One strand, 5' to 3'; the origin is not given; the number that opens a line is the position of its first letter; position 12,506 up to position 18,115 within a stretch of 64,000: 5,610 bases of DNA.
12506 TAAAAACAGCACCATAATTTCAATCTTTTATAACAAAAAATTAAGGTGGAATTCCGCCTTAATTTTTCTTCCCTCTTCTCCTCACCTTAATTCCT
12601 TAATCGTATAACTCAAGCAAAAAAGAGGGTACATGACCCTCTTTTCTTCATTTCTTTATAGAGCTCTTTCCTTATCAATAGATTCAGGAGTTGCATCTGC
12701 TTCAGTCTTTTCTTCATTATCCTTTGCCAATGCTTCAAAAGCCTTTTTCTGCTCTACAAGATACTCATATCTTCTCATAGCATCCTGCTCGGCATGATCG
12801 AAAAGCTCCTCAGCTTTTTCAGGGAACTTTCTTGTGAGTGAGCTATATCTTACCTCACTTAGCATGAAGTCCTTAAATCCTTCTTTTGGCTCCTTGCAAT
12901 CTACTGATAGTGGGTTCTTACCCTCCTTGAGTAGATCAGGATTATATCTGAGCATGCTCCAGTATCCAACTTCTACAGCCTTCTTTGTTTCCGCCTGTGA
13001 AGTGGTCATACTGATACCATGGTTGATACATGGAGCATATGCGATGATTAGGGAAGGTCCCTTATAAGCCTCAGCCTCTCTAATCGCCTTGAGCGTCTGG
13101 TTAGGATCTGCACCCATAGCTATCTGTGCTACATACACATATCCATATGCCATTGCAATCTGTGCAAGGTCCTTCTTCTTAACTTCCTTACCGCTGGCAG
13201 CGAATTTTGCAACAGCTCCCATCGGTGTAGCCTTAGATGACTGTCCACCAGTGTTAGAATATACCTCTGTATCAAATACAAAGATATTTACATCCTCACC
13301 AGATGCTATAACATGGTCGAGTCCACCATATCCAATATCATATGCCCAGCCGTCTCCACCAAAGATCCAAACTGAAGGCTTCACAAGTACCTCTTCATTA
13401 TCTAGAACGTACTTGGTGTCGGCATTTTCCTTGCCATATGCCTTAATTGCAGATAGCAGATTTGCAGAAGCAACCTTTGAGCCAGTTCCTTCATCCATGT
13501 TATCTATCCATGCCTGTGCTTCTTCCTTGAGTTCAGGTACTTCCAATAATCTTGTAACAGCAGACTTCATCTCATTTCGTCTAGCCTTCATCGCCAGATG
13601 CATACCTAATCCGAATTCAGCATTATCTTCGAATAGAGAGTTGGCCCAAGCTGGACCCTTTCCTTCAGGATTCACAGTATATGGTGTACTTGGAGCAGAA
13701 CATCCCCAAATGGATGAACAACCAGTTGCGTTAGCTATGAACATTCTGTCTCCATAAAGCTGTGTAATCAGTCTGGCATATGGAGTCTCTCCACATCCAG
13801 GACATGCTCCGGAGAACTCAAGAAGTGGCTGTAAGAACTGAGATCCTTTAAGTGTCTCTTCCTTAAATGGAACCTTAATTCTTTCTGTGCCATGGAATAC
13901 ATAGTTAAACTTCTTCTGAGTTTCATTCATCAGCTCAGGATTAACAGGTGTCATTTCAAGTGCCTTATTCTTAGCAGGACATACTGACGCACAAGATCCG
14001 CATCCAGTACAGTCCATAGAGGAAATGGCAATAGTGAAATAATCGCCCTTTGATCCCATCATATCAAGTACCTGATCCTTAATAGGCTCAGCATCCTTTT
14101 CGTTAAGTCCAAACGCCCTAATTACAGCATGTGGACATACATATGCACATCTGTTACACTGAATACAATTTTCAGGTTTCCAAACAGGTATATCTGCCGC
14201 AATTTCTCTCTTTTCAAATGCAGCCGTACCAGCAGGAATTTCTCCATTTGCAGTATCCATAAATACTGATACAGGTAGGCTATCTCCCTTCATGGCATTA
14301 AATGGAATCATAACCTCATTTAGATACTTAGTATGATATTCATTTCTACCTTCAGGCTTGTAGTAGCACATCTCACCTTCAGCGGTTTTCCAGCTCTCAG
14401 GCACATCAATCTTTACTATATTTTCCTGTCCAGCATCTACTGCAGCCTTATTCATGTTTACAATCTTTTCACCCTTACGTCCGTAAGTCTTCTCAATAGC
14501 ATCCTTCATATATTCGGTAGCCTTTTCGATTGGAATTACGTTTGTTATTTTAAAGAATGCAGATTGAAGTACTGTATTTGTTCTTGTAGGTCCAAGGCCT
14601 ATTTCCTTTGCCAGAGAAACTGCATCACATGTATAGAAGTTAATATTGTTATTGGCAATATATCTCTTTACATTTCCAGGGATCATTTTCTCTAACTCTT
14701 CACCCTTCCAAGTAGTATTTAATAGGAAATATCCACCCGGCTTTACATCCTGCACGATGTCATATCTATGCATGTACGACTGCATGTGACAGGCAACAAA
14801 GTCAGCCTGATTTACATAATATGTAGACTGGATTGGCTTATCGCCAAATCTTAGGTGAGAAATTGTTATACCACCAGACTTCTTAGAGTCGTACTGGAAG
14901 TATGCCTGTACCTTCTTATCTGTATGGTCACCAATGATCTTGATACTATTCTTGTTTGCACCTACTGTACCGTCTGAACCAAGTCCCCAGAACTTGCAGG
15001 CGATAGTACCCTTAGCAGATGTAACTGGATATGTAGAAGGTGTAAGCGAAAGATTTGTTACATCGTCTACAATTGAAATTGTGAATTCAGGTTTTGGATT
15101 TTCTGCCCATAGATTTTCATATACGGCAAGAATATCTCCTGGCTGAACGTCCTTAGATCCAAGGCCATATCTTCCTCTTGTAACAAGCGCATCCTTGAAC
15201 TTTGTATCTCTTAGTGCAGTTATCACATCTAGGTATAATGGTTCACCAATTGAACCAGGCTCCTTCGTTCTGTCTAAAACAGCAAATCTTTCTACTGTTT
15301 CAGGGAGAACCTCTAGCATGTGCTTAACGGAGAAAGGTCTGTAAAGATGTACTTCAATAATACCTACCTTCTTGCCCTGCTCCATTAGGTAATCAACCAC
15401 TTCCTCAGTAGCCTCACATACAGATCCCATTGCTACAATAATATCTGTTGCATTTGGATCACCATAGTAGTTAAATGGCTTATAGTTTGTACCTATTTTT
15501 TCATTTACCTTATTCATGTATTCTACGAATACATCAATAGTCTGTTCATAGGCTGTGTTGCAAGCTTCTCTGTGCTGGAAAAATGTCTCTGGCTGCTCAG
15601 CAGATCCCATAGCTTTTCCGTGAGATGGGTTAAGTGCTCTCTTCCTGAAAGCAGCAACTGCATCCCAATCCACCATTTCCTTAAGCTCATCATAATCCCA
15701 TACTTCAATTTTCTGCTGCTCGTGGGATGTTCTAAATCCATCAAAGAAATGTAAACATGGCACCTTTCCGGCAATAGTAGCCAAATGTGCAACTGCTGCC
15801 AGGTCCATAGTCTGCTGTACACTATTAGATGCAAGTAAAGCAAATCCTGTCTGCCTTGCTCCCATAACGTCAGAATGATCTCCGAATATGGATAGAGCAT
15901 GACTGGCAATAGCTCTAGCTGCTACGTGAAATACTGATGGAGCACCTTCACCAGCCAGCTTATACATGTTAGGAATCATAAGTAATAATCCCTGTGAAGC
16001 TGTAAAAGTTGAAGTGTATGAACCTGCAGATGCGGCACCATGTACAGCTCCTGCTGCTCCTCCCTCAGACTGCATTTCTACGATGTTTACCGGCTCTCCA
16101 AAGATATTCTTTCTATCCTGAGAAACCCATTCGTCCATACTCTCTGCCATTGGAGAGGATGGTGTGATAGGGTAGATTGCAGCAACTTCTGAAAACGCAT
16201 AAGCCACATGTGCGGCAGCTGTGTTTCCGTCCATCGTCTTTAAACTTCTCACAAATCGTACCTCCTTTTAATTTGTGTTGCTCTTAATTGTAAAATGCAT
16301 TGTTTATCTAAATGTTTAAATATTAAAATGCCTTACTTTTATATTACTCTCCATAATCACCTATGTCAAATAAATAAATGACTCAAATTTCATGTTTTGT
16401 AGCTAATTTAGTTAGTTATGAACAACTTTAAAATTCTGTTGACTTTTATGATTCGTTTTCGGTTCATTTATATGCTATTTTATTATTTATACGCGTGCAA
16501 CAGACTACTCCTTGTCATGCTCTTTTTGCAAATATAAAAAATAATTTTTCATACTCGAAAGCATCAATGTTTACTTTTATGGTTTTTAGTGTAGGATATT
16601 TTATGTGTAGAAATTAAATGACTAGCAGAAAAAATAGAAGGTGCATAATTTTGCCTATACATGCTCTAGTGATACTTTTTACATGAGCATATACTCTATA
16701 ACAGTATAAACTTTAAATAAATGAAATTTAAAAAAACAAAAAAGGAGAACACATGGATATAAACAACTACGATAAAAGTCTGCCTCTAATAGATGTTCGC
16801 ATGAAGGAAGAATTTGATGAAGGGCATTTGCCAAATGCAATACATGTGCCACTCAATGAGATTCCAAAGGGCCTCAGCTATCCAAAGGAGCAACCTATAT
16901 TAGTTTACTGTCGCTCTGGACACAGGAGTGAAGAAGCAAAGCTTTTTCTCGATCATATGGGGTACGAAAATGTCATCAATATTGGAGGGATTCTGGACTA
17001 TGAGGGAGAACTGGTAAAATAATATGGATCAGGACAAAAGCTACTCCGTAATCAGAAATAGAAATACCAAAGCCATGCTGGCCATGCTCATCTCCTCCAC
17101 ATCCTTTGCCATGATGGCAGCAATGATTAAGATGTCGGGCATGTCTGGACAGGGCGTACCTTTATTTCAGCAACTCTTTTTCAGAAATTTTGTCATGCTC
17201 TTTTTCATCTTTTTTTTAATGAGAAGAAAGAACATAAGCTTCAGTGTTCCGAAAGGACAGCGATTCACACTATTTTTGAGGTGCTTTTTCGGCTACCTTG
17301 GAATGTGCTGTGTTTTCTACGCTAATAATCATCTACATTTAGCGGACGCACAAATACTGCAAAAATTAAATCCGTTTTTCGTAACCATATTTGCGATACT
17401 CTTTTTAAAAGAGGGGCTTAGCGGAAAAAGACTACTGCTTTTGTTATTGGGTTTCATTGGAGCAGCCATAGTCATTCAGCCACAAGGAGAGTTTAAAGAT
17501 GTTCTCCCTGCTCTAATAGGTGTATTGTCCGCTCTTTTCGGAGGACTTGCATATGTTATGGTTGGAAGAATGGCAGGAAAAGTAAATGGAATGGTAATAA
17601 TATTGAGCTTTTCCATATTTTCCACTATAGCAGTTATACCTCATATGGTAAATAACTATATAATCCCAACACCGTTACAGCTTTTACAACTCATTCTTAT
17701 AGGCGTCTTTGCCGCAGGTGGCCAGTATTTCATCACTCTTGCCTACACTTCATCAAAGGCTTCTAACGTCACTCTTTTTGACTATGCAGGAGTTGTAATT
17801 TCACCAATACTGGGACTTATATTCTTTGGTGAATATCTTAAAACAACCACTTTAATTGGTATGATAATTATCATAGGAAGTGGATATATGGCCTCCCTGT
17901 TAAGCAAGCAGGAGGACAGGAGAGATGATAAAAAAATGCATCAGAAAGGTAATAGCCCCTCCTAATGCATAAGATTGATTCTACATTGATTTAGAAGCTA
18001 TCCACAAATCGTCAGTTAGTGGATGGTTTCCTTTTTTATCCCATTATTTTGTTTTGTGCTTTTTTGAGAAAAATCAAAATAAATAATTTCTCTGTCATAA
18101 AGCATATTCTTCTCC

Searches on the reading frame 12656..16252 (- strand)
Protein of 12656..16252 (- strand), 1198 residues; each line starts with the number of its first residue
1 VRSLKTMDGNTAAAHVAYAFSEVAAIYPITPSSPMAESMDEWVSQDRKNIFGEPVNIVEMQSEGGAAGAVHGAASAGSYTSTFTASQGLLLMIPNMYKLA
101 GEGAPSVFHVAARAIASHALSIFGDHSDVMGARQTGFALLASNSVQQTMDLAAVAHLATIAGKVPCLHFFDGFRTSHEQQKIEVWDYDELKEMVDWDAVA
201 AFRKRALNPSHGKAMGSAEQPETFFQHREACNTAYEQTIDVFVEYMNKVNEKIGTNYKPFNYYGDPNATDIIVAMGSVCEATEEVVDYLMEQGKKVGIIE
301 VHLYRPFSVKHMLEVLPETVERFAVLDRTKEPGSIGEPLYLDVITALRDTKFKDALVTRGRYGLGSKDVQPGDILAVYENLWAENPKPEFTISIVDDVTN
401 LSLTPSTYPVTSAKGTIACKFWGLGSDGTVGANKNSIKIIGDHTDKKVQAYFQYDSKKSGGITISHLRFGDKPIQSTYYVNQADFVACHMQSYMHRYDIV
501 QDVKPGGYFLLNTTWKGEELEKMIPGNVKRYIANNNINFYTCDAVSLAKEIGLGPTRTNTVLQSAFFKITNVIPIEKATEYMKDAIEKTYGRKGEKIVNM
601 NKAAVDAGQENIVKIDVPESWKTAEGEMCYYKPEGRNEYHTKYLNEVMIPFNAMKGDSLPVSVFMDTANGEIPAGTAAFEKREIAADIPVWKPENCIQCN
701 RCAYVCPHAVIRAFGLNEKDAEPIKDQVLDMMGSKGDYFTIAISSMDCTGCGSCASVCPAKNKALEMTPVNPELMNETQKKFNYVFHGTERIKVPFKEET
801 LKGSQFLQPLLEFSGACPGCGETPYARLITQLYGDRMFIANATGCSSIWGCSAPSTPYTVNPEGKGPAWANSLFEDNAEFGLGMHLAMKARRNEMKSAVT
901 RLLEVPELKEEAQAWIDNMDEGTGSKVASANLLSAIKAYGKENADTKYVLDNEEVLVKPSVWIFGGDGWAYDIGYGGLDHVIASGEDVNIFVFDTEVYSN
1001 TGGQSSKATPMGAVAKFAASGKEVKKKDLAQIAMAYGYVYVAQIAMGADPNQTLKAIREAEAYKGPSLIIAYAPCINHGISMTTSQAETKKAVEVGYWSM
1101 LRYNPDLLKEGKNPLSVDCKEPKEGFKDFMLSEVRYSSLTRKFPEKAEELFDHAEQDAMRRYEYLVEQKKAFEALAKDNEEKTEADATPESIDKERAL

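Call 69: search_protein_families(library=pfam, proteins=[window:12656-16252:-], max_evalue=0.00001)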
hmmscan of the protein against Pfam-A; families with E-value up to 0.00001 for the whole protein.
window:12656-16252:- (1198 aa): 16 families
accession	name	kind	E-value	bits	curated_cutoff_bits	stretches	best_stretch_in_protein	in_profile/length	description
PF01855.24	POR_N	-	5.6e-73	245.9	27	1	15-246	1-230/231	Pyruvate flavodoxin/ferredoxin oxidoreductase, thiamine diP-bdg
PF01558.24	POR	-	1.7e-34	119.9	27.4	1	425-608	1-171/173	Pyruvate ferredoxin/flavodoxin oxidoreductase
PF17147.9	PFOR_II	-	1e-14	55.2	27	1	271-374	4-102/102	Pyruvate:ferredoxin oxidoreductase core domain II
PF10371.14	EKR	-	4.3e-14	52.5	27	1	639-685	11-55/55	Domain of unknown function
PF02775.26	TPP_enzyme_C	-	2.7e-12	47.1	21.9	1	960-1070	48-150/151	Thiamine pyrophosphate enzyme, C-terminal TPP binding domain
PF12838.12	Fer4_7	-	3.3e-11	43.9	27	1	695-761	1-51/52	4Fe-4S dicluster domain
PF13183.11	Fer4_8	-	2.6e-08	34.7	27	1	694-761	3-67/68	4Fe-4S dicluster domain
PF13484.11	Fer4_16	-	3e-08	34.7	30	1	695-760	1-65/66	4Fe-4S double cluster binding domain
PF13187.11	Fer4_9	-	3.4e-08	33.8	27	1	695-761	1-50/52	4Fe-4S dicluster domain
PF12837.12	Fer4_6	-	6.1e-08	32.7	25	1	688-711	1-24/24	4Fe-4S binding domain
PF00037.32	Fer4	-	2e-07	31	21.1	0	689-712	1-24/24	4Fe-4S binding domain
PF14697.11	Fer4_21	-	5.4e-07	30.1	35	0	693-762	5-55/59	4Fe-4S dicluster domain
PF25160.1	LdpA_Fe-S-bd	-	1.5e-06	28.3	27.6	0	743-761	23-41/49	LdpA Fe-S cluster-binding domain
PF13237.11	Fer4_10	-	1.7e-06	28.3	25.5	0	692-759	5-53/53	4Fe-4S dicluster domain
PF13534.11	Fer4_17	-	2.2e-06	28.5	22.2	0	693-709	43-59/61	4Fe-4S dicluster domain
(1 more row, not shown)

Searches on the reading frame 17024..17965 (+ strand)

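Call 68: search_protein_families(library=pfam, proteins=[window:17024-17965:+], max_evalue=0.00001)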
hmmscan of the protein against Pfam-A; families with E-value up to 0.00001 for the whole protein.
window:17024-17965:+ (313 aa): 1 family
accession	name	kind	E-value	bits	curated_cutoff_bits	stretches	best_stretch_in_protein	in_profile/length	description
PF00892.27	EamA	-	1.6e-24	87.2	28.2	2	16-151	2-134/135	EamA-like transporter family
